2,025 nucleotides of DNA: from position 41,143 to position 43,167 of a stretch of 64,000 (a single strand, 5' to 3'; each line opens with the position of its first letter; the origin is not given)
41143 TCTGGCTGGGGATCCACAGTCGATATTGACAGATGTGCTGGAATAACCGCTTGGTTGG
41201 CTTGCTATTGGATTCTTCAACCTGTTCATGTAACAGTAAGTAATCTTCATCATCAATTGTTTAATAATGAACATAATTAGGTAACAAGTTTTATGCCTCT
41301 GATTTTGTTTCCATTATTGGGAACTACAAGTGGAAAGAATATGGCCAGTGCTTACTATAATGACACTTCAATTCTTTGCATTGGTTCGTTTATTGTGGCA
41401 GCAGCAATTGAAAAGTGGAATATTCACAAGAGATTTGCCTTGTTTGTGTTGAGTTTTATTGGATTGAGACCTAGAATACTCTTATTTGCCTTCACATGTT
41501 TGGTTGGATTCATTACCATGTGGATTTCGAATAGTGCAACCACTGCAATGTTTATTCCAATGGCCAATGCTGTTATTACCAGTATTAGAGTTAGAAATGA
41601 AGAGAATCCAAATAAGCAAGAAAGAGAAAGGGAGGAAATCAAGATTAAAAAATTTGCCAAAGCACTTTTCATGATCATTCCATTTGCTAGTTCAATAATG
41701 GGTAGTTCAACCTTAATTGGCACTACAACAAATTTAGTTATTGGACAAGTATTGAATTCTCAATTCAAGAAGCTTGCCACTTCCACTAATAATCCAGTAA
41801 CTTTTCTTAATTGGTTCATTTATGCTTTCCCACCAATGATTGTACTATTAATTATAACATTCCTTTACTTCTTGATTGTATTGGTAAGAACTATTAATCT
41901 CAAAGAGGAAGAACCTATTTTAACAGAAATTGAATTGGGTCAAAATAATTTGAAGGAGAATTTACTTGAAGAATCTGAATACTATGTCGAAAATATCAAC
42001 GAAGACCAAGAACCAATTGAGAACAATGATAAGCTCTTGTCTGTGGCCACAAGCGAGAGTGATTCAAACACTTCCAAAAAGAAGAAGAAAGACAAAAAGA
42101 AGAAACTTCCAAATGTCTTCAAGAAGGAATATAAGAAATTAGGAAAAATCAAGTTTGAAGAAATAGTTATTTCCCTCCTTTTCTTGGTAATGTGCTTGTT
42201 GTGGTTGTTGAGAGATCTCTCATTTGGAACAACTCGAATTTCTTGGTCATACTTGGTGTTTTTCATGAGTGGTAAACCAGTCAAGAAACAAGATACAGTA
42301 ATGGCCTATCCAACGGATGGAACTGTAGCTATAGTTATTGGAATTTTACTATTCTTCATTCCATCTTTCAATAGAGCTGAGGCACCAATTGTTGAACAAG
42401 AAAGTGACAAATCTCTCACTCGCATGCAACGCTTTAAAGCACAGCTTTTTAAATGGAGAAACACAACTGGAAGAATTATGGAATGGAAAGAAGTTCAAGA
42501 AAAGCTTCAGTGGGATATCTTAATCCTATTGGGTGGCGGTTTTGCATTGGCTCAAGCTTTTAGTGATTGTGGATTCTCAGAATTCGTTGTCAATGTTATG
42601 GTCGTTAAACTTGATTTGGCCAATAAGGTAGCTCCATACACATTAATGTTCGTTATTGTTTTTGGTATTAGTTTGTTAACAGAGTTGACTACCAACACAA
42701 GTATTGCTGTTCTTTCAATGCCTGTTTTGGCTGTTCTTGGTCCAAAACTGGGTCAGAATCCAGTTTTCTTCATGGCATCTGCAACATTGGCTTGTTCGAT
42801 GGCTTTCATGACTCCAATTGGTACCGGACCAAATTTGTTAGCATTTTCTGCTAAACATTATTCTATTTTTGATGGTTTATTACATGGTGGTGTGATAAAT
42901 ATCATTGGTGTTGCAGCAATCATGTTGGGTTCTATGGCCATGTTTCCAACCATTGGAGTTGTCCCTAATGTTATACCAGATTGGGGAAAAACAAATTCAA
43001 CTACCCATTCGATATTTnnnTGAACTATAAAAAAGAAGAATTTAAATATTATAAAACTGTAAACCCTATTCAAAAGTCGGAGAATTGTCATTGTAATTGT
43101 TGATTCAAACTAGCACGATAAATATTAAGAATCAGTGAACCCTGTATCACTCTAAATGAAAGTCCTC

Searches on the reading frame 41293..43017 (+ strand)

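Call 32: search_protein_families(library=pfam, proteins=[window:41293-43017:+], max_evalue=0.001)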
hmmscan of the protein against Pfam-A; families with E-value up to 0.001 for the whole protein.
window:41293-43017:+ (575 aa): 2 families
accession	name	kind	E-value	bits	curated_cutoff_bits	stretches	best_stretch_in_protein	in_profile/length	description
PF00939.25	Na_sulph_symp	-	8.5e-59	200.2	27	1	3-548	59-463/472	Sodium:sulfate symporter transmembrane region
PF03600.22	CitMHS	-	1.4e-42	146.5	31.9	2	2-487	18-322/336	Citrate transporter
